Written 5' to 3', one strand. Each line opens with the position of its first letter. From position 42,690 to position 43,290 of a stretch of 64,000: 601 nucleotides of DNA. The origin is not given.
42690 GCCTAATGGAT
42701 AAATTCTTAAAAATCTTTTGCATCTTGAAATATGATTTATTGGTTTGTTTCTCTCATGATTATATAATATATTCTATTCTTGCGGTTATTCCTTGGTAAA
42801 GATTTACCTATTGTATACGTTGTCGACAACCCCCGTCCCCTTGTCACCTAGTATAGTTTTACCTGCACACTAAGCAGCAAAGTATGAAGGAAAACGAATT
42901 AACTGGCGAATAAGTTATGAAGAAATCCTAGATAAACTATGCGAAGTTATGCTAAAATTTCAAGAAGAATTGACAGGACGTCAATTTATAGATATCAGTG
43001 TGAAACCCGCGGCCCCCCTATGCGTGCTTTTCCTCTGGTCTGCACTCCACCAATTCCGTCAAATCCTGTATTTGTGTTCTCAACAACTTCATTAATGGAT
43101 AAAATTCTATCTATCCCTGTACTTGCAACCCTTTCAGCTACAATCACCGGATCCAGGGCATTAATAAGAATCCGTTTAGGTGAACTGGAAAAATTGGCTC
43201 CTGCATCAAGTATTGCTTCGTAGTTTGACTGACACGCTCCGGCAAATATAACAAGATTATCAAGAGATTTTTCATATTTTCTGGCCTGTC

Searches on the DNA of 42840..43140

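Call 88: search_rna_families(source=window, start=42840, end=43140, threshold=evalue, max_evalue=0.01)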
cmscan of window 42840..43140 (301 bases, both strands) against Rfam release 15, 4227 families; matches with E-value up to 0.01: 0.
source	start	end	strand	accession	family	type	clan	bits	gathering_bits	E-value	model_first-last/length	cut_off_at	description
